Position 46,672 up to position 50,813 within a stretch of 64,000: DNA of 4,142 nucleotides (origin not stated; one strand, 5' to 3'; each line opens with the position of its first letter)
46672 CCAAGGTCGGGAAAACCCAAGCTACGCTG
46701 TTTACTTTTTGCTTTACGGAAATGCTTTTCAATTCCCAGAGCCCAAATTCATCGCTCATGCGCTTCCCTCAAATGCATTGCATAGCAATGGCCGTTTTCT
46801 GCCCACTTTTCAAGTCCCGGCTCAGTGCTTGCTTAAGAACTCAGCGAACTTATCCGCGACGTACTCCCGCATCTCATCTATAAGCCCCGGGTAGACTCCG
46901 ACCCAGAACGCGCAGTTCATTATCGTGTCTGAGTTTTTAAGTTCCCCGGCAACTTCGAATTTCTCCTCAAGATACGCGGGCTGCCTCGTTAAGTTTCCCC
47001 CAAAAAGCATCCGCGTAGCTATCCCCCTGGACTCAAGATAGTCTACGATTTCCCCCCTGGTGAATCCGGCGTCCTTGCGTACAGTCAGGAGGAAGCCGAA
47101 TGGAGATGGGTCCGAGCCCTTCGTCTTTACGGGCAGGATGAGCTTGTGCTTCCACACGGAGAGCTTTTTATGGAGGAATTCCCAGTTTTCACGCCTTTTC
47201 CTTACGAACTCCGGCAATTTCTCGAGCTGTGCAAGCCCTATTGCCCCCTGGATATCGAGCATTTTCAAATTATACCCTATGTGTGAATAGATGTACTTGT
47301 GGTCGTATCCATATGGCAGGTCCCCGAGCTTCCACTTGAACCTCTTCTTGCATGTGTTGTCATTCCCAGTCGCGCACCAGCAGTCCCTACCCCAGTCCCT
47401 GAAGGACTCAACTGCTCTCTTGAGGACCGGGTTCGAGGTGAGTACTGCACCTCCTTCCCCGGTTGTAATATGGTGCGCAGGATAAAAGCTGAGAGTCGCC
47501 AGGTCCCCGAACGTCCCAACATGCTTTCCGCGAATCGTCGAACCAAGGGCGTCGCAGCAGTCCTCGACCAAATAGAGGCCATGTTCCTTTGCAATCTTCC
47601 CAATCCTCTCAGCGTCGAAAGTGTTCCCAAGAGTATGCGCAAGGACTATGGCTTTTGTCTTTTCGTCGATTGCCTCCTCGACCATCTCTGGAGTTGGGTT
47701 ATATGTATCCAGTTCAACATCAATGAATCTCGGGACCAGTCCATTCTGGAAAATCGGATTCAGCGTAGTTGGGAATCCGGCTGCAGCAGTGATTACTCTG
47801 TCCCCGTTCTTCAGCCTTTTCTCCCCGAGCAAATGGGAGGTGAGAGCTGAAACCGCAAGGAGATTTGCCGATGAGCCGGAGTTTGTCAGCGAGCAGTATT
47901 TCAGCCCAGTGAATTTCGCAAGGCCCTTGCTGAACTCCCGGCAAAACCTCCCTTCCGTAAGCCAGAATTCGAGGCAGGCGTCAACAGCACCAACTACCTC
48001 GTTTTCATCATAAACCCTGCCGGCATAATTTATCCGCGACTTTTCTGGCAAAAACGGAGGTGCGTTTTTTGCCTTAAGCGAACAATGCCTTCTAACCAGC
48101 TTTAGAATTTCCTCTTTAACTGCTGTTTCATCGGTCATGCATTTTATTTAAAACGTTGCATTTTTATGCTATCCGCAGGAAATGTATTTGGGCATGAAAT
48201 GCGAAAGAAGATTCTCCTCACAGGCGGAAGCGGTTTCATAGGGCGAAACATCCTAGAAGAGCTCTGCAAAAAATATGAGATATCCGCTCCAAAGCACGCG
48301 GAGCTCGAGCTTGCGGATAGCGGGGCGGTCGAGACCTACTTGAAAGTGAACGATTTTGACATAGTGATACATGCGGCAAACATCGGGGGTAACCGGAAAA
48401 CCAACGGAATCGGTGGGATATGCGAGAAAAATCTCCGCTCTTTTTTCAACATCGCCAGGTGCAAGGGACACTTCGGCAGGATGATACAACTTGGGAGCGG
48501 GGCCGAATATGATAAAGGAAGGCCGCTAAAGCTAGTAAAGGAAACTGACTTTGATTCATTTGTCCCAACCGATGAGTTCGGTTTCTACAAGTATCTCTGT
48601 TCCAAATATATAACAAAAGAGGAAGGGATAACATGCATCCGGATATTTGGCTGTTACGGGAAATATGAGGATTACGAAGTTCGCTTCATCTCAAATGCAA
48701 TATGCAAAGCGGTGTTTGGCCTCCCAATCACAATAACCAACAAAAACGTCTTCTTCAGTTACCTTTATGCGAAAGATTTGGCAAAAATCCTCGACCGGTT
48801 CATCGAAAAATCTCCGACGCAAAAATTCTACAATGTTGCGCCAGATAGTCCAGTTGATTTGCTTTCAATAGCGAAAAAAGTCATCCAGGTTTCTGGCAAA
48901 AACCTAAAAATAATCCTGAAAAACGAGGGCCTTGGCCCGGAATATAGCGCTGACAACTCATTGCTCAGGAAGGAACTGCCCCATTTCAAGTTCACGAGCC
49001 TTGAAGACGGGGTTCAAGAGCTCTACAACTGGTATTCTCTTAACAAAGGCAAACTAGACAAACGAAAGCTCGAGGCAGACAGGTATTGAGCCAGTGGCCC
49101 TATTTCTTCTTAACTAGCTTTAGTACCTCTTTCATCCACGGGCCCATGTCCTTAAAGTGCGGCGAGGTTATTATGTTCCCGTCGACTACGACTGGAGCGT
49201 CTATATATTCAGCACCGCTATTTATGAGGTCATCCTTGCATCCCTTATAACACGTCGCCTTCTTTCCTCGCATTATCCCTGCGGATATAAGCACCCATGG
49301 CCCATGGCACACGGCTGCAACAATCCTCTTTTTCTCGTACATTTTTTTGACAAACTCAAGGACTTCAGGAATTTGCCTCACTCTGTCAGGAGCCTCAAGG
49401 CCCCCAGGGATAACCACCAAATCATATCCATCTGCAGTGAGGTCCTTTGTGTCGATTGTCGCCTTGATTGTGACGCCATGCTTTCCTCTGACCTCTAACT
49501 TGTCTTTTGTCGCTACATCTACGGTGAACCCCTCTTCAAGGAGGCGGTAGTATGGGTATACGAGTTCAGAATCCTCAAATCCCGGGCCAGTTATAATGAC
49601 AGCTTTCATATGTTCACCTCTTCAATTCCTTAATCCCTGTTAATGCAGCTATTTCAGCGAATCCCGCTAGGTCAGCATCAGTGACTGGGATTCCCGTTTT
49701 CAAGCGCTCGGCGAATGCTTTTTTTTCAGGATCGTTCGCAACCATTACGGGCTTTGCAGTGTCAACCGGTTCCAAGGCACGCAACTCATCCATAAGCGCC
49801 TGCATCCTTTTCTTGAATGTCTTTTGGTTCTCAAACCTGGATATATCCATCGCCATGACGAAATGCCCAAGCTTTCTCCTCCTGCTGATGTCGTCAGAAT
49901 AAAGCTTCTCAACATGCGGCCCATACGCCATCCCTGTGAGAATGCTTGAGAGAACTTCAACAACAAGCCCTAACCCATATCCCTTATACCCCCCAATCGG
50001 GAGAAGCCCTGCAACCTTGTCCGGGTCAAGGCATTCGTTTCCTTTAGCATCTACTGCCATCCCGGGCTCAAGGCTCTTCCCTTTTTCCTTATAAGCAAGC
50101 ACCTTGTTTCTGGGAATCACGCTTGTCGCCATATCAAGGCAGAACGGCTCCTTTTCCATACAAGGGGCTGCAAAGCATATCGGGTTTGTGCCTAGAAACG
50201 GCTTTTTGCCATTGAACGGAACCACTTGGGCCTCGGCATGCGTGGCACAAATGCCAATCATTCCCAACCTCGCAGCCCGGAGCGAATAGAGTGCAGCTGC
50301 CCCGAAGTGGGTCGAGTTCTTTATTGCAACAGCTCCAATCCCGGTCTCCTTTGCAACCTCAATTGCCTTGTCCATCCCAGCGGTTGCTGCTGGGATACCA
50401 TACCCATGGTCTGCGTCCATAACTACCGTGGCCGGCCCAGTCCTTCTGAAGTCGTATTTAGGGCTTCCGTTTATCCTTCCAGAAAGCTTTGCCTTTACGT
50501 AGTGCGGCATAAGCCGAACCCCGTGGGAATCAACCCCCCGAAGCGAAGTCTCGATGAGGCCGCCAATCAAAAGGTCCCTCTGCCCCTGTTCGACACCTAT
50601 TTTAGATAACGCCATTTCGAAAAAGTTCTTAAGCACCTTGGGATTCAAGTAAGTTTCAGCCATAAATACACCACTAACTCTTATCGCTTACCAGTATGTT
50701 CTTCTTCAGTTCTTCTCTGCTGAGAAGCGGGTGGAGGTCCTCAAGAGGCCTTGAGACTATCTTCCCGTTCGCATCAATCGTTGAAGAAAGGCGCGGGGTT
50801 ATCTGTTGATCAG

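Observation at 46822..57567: Archaeal gene set for a CDP-linked 3,6-dideoxy, possibly C-branched hexose (yersiniose-like) pathway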

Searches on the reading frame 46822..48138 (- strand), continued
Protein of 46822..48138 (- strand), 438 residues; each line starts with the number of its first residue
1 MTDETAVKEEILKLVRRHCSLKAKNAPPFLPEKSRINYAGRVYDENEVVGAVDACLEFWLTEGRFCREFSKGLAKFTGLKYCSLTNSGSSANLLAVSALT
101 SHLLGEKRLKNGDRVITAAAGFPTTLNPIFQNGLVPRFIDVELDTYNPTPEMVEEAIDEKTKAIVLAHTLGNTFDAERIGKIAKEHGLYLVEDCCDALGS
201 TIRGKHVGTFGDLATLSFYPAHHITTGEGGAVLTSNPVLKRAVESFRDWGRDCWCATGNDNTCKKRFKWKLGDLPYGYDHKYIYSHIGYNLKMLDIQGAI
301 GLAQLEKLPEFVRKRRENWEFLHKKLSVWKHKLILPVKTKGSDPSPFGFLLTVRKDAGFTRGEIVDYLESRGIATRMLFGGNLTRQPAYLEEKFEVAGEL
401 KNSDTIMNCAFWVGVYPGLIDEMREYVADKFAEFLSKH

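Call 101: find_encoding_contigs(protein=P0254, flank=9000, max_places=1)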
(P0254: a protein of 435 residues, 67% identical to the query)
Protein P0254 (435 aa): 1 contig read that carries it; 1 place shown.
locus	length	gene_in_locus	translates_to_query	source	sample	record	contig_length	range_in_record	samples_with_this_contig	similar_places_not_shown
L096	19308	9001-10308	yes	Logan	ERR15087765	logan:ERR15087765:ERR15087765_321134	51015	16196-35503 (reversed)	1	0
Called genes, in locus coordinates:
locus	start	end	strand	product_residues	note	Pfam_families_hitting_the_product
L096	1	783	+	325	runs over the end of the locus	PF20706:GT4-conflict, PF00534:Glycos_transf_1, PF13692:Glyco_trans_1_4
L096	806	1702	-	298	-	PF01370:Epimerase, PF04321:RmlD_sub_bind, PF16363:GDP_Man_Dehyd (weak)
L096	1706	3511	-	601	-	PF02776:TPP_enzyme_N, PF00205:TPP_enzyme_M, PF02775:TPP_enzyme_C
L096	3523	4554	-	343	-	PF00682:HMGL-like, PF07836:DmpG_comm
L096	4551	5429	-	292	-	PF09290:AcetDehyd-dimer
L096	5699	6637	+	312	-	PF00056:Ldh_1_N (weak), PF01073:3Beta_HSD, PF01370:Epimerase, PF02719:Polysacc_synt_2, PF04321:RmlD_sub_bind, PF13460:NAD_binding_10, PF16363:GDP_Man_Dehyd, PF07993:NAD_binding_4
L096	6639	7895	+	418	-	PF03721:UDPG_MGDP_dh_N, PF00984:UDPG_MGDP_dh, PF03720:UDPG_MGDP_dh_C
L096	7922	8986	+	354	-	PF00535:Glycos_transf_2, PF13641:Glyco_tranf_2_3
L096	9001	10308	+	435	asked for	PF01041:DegT_DnrJ_EryC1, PF01053:Cys_Met_Meta_PP (weak)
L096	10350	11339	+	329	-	PF01073:3Beta_HSD, PF01370:Epimerase, PF02719:Polysacc_synt_2 (weak), PF04321:RmlD_sub_bind, PF16363:GDP_Man_Dehyd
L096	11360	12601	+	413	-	PF00483:NTP_transferase, PF12804:NTP_transf_3, PF00702:Hydrolase (weak), PF13419:HAD_2 (faint), PF08645:PNK3P, PF13242:Hydrolase_like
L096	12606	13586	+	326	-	PF00288:GHMP_kinases_N, PF08544:GHMP_kinases_C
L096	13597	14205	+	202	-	PF13580:SIS_2, PF01380:SIS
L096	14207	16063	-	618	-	-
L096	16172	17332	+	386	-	PF01075:Glyco_transf_9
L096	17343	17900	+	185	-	PF13580:SIS_2, PF01380:SIS (weak)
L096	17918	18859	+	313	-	PF00294:PfkB, PF08543:Phos_pyr_kin (faint)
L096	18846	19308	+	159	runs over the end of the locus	PF01467:CTP_transf_like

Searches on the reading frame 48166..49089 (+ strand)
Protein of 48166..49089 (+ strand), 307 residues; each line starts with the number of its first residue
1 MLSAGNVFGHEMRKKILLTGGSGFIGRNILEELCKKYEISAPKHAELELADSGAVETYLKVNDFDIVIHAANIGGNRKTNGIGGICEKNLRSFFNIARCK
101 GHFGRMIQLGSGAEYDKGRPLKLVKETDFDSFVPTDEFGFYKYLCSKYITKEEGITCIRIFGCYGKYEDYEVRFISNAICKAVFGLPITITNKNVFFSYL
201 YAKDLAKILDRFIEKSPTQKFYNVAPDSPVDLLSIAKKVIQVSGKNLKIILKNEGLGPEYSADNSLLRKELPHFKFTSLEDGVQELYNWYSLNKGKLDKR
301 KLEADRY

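Call 3: search_protein_families(library=pfam, proteins=[window:48166-49089:+])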
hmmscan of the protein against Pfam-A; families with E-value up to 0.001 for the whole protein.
window:48166-49089:+ (307 aa): 3 families
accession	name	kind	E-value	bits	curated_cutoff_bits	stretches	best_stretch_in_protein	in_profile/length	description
PF01370.27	Epimerase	-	5.3e-22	78.8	20.9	1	16-225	1-240/240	NAD dependent epimerase/dehydratase family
PF04321.23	RmlD_sub_bind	-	5.3e-07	29.4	27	1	15-71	2-59/287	RmlD substrate binding domain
PF16363.11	GDP_Man_Dehyd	-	0.00045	20.2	27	0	17-39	1-24/332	GDP-mannose 4,6 dehydratase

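Call 4: search_protein_families(library=ncbifam, proteins=[window:48166-49089:+])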
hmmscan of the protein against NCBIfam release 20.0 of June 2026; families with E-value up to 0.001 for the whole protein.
window:48166-49089:+ (307 aa): 9 families
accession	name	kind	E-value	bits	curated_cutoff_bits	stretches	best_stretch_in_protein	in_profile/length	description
TIGR01181.1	dTDP_gluc_dehyt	equivalog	4.7e-12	45.6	365.1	1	162-294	180-315/321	dTDP-glucose 4,6-dehydratase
TIGR02197.1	heptose_epim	equivalog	3.2e-11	43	274.6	1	60-290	63-313/316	ADP-glyceromanno-heptose 6-epimerase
NF047922.1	GDPFucSynFcl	equivalog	7.9e-08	32.1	500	1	13-80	2-71/308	GDP-L-fucose synthase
TIGR01214.1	rmlD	equivalog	2.3e-06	26.9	224.05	1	15-246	1-229/285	dTDP-4-dehydrorhamnose reductase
TIGR01179.1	galE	equivalog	8.2e-06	24.9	262.3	0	212-293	244-328/332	UDP-glucose 4-epimerase GalE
NF047837.1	UDPAcbARedWbcJ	equivalog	1.7e-05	23.9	500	0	15-75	2-58/372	UDP-2-acetamido-2,6-beta-L-arabino-hexul-4-ose reductase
TIGR01777.1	yfcH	hypoth_equivalog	0.00038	20.1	207.35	0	16-39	1-25/292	TIGR01777 family oxidoreductase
TIGR01746.1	Thioester-redct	subfamily_domain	0.00075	18.8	213.35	0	15-36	1-22/371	thioester reductase domain-containing protein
NF005754.0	PRK07578.1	equivalog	0.00085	19.2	167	0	14-71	1-63/200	short chain dehydrogenase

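Call 65: search_solved_structures(query=window:48166-49089:+, max_evalue=0.001)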
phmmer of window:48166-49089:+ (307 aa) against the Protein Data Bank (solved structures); distinct sequences matched with E-value up to 0.001: 22.
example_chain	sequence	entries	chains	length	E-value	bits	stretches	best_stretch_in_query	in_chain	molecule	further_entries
2hun_A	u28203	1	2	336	3.1e-10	43.3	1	158-294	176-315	336aa long hypothetical dTDP-glucose 4,6-dehydratase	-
9gpi_D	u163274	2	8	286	1.2e-09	41.3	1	14-89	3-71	dTDP-4-dehydrorhamnose reductase, putative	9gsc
6bi4_A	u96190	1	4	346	2.4e-07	33.8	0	147-294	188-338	dTDP-glucose 4,6-dehydratase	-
6vlo_A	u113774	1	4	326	2e-06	30.8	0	145-295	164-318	Putative dTDP-D-glucose 4,6-dehydratase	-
6wjb_A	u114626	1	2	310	4e-06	29.8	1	14-288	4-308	NAD-dependent epimerase/dehydratase family protein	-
6wj9_A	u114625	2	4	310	6e-06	29.2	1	14-288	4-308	NAD-dependent epimerase/dehydratase family protein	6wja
2pzj_A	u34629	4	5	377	8.4e-06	28.7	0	178-298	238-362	Putative nucleotide sugar epimerase/ dehydratase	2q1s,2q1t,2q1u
8w3u_A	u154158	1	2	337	7.9e-05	25.5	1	10-289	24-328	dTDP-glucose 4,6-dehydratase related protein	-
2b69_A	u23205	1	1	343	0.0001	25.2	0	11-35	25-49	UDP-glucuronate decarboxylase 1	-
4lk3_A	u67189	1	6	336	0.00017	24.4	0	143-242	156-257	UDP-glucuronic acid decarboxylase 1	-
4gll_A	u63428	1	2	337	0.00017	24.4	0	143-242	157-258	UDP-glucuronic acid decarboxylase 1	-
4m55_A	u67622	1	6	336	0.00018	24.4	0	143-242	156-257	UDP-glucuronic acid decarboxylase 1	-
9ar1_A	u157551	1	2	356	0.00021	24.2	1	13-289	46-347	dTDP-glucose 4,6-dehydratase related protein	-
8du1_A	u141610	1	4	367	0.00021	24.1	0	10-40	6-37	dTDP-glucose 4,6-dehydratase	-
5u4q_A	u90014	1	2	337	0.00026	23.8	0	45-290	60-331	dTDP-glucose 4,6-dehydratase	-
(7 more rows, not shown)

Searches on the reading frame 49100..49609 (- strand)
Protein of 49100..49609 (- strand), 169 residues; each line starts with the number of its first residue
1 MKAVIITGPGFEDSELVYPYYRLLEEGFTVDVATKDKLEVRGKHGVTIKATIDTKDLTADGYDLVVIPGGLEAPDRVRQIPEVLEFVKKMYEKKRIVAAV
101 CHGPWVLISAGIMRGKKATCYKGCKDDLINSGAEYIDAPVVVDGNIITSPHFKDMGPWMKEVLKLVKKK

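Call 3: search_protein_families(library=pfam, proteins=[window:49100-49609:-])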
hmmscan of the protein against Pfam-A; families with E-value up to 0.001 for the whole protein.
window:49100-49609:- (169 aa): 2 families
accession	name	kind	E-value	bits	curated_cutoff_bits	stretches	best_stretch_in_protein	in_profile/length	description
PF01965.30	DJ-1_PfpI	-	1.3e-53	181.6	26.6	1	1-164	1-164/165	DJ-1/PfpI family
PF17124.11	ThiJ_like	-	2.4e-06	28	30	0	55-110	78-141/186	ThiJ/PfpI family-like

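Call 4: search_protein_families(library=ncbifam, proteins=[window:49100-49609:-])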
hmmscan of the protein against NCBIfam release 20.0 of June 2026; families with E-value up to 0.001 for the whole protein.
window:49100-49609:- (169 aa): 9 families
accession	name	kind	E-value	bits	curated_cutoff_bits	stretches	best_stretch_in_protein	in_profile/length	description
TIGR01382.1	PfpI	subfamily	4.6e-52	176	139.05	1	3-166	2-168/169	DJ-1/PfpI/YhbO family deglycase/protease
NF040823.1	deglyc_PfpI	equivalog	4.8e-51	172.9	330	1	1-167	1-166/166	deglycase PfpI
TIGR01383.1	not_thiJ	equivalog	1.9e-27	96.2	131.25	1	3-149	2-151/180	DJ-1 family glyoxalase III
NF008605.0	PRK11574.1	equivalog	5.2e-13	49.2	252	1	3-145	5-149/196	protein deglycase YajL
NF003168.0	PRK04155.1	equivalog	1.2e-07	31.1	365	1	54-117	140-203/287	glyoxalase III HchA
NF006902.0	PRK09393.1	equivalog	5.8e-07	29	425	1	28-123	45-136/327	transcriptional regulator FtrA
TIGR01737.1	FGAM_synth_I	equivalog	1.1e-06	28.2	177.8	1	30-116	13-100/228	phosphoribosylformylglycinamidine synthase I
NF052371.1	TransRegGbdRPseu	equivalog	2.9e-06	26.6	480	1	28-121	51-140/365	choline metabolism transcriptional regulator GbdR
NF002957.0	PRK03619.1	equivalog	7e-05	22.3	212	1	50-116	30-101/222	phosphoribosylformylglycinamidine synthase subunit PurQ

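Call 67: search_solved_structures(query=window:49100-49609:-, max_evalue=1e-15)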
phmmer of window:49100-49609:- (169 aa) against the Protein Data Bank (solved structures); distinct sequences matched with E-value up to 1e-15: 15.
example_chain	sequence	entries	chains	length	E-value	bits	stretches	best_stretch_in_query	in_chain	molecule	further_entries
1g2i_A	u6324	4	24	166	5.2e-46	159.6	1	1-167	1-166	PROTEASE I | Deglycase PH1704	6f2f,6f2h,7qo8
6hf6_A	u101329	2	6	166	1.3e-45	158.4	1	1-167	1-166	Deglycase PH1704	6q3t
5tw0_A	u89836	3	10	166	1.8e-41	144.8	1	1-167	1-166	Peptidase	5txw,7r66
3l18_A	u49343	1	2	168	3.6e-41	143.9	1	1-166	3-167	Intracellular protease I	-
4ofw_A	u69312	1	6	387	4.5e-34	120.8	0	43-153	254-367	Protein DJ-1 homolog D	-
3uk7_A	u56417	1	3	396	5.5e-34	120.5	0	43-153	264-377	Class I glutamine amidotransferase-like domain-containing protein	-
4ogg_A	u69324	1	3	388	5.5e-31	110.7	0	43-153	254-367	Protein DJ-1 homolog D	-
3fse_A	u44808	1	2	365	1.7e-30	109.1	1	3-159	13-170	two-domain protein containing DJ-1/ThiJ/PfpI-like and ferritin-like domains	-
8r3n_B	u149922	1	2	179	5.3e-25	91.3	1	5-161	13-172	Protease PfpI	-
4y0n_A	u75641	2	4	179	1.7e-21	79.8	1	2-166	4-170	Uncharacterized protein SAV1875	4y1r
2vrn_A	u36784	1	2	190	3.8e-21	78.7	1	2-163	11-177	PROTEASE I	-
4y1f_A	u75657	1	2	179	4.5e-21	78.5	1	2-166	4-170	Uncharacterized protein SAV1875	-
4y1g_A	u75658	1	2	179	8.3e-21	77.6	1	2-166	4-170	Uncharacterized protein SAV1875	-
1oi4_A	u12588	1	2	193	2.3e-20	76.1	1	3-166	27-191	HYPOTHETICAL PROTEIN YHBO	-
4y1e_A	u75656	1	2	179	8.1e-20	74.4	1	2-166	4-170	Uncharacterized protein SAV1875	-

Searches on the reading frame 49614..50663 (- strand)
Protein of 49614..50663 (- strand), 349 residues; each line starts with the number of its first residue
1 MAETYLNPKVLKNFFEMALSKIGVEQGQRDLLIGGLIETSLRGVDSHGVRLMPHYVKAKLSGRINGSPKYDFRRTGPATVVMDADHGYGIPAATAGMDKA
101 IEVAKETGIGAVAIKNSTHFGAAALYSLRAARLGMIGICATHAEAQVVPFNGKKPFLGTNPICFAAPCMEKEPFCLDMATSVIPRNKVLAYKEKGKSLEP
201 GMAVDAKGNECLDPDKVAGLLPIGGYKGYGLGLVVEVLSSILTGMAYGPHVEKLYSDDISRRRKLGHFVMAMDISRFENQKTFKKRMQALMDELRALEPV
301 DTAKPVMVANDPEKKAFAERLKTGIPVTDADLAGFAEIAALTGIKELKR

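Call 3: search_protein_families(library=pfam, proteins=[window:49614-50663:-])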
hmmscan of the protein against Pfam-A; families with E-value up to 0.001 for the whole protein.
window:49614-50663:- (349 aa): 1 family
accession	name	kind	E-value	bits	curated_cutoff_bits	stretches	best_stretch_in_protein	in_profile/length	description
PF02615.19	Ldh_2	-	9.2e-110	367.3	38.8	1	8-330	3-327/333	Malate/L-lactate dehydrogenase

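Call 4: search_protein_families(library=ncbifam, proteins=[window:49614-50663:-])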
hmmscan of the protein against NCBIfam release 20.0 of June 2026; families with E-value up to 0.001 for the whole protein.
window:49614-50663:- (349 aa): 5 families
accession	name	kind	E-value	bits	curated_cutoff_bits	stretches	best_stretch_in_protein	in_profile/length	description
NF011599.0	PRK15025.1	equivalog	6.2e-73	245.9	356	1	8-329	5-325/349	ureidoglycolate dehydrogenase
TIGR03175.1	AllD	equivalog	2.1e-68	231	496.2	1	9-329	6-325/349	ureidoglycolate dehydrogenase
NF040650.1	sulfolac_dhydr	equivalog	5.8e-66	223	500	1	13-340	10-331/339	L-sulfolactate dehydrogenase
NF007504.0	PRK10098.1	equivalog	6.6e-51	173.1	336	1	5-345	6-347/360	malate/lactate/ureidoglycolate dehydrogenase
NF009750.0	PRK13260.1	equivalog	1.3e-44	152.6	316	1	11-330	8-324/332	3-dehydro-L-gulonate 2-dehydrogenase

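Call 66: search_solved_structures(query=window:49614-50663:-, max_evalue=1e-20)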
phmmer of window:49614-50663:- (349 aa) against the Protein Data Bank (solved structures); distinct sequences matched with E-value up to 1e-20: 13.
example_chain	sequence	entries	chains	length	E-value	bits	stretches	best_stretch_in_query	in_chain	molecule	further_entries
1vbi_A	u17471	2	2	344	7.1e-63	215.8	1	13-329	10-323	Type 2 malate/lactate dehydrogenase | malate/L-lactate dehydrogenase family protein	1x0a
1z2i_A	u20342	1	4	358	1.4e-61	211.5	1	11-340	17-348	malate dehydrogenase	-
1v9n_A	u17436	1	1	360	7.3e-61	209.2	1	11-345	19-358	Malate dehydrogenase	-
1xrh_A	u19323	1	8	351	8.9e-51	176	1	9-307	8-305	Ureidoglycolate Dehydrogenase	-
4h8a_A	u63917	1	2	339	9.3e-51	176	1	10-307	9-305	Ureidoglycolate dehydrogenase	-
4fjs_A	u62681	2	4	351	1e-50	175.9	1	10-307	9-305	Ureidoglycolate dehydrogenase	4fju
2x06_A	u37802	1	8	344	2.7e-50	174.5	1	7-315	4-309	L-SULFOLACTATE DEHYDROGENASE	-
3i0p_A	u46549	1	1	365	2.7e-47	164.6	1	10-325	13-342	Malate dehydrogenase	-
3uoe_A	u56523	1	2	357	6.2e-44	153.6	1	6-327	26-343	Dehydrogenase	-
2g8y_A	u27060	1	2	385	3.6e-33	118.2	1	9-343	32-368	Malate/L-lactate dehydrogenases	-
1wtj_A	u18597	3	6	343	1.1e-30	110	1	30-248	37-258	ureidoglycolate dehydrogenase | delta1-piperideine-2-carboxylate reductase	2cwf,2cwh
1nxu_A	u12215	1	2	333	7.3e-30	107.3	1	11-333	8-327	Hypothetical oxidoreductase yiaK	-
1s20_A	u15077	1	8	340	7.8e-30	107.2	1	11-332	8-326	Hypothetical oxidoreductase yiaK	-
